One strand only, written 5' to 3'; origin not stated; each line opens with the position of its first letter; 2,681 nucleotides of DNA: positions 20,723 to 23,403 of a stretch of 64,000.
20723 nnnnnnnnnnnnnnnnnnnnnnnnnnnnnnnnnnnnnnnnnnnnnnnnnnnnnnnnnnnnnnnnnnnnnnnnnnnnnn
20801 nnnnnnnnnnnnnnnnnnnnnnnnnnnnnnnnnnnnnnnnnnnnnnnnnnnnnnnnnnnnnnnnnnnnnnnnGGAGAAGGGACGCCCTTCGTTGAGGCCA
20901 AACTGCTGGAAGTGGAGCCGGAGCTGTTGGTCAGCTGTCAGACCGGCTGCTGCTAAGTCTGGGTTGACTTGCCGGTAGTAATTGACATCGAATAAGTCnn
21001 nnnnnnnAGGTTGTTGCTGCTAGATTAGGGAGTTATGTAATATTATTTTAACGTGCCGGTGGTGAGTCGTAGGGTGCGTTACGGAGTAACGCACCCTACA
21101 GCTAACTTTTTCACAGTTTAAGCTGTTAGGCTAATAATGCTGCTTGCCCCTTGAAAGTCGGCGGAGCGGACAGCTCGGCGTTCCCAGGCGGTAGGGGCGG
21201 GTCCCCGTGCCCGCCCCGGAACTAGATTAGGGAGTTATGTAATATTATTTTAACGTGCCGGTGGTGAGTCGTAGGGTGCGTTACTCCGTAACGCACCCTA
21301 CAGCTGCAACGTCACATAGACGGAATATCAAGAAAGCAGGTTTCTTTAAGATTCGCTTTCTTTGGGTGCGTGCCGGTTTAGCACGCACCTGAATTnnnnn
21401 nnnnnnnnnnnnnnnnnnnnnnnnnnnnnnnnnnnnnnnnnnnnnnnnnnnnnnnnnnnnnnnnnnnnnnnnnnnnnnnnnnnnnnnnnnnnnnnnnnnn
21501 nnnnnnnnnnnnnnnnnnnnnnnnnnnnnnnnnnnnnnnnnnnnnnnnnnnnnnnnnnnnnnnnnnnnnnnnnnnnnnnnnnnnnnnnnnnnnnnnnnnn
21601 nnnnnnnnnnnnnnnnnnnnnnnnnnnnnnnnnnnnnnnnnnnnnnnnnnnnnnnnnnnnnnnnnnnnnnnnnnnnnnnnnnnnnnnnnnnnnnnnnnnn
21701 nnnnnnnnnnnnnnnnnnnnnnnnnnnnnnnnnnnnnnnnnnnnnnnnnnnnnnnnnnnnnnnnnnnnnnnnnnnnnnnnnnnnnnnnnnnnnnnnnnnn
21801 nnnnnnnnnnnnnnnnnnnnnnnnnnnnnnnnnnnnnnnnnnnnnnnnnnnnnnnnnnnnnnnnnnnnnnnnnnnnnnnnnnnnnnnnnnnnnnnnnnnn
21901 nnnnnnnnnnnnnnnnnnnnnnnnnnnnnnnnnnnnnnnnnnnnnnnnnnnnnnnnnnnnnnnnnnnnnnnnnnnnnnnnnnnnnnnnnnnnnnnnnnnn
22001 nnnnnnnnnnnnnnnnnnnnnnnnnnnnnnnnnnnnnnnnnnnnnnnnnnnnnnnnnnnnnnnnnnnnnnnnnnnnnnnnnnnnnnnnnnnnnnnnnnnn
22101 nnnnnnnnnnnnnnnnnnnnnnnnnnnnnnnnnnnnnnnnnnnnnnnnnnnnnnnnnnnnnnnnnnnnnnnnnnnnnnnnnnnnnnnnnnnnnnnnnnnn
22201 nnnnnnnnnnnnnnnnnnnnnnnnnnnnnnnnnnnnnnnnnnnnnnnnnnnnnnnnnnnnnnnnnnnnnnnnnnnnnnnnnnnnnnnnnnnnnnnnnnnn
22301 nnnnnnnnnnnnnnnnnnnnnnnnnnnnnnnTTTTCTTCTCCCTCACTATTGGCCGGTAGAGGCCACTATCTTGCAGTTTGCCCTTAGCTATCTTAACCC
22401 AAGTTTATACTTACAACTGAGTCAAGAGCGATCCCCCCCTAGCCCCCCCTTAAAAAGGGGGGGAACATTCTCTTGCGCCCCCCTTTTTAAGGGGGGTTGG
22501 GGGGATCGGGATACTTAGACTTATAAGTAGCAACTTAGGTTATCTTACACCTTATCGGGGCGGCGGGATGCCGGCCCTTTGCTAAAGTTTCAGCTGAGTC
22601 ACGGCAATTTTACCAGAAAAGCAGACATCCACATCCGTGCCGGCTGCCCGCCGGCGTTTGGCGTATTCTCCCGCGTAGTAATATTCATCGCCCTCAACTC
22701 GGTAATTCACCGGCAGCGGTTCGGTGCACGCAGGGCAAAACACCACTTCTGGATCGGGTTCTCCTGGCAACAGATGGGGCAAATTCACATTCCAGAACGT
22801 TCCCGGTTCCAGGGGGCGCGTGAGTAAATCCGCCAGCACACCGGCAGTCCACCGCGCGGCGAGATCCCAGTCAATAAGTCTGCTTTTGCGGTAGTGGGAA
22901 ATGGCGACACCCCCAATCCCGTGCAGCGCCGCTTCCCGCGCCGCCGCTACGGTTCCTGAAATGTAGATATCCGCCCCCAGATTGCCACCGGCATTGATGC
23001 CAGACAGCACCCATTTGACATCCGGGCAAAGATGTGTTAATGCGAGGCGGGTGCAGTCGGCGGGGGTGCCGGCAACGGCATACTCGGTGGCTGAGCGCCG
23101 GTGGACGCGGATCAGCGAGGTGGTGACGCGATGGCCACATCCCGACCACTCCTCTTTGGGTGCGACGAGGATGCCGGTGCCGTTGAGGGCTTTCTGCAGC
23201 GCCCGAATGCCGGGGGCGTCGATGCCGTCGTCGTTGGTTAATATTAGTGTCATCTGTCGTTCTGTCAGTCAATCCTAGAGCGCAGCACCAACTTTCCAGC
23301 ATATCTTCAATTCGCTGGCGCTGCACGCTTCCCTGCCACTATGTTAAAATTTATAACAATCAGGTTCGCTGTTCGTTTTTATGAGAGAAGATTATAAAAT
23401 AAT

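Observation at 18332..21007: Calpain-like domain with Ser in place of the nucleophilic Cys, plus PPC domains and novel N-terminal repeats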

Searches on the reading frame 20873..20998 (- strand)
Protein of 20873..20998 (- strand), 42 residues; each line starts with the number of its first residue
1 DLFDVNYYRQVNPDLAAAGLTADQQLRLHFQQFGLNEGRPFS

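Call 52: find_homologous_proteins(query=A3, max_evalue=0.001)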
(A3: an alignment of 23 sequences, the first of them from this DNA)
Query A3 (23 sequences) (42 aa, profile of the alignment): 2 proteins with E <= 0.001 among 105 candidates.
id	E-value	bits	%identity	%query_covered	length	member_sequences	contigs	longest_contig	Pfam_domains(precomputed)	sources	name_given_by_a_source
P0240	4.8e-15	73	39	95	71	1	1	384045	-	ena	-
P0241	3.6e-11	60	43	95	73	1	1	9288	-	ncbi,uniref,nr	ncbi:hypothetical protein [Sphingobium sp. YR768]|uniref:hypothetical protein n=1 Tax=Sphingobium sp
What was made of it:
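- Tried and rejected: (3) A single-unit repeat profile search of the 5.8-billion protein set gave only 2 hits from 105 candidates (call 52).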

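Call 66: search_solved_structures(query=A3, max_evalue=10, show_alignments=2)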
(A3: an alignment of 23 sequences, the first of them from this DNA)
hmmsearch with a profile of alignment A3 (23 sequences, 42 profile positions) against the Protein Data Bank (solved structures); distinct sequences matched with E-value up to 10: 0.

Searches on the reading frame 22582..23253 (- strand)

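Call 23: search_protein_families(library=pfam, proteins=[window:22582-23253:-], max_evalue=0.001)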
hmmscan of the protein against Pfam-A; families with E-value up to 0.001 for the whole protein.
window:22582-23253:- (223 aa): 1 family
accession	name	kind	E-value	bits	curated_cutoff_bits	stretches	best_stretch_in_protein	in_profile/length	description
PF01975.23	SurE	-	9e-46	156.5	22.1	1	4-162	2-170/189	Survival protein SurE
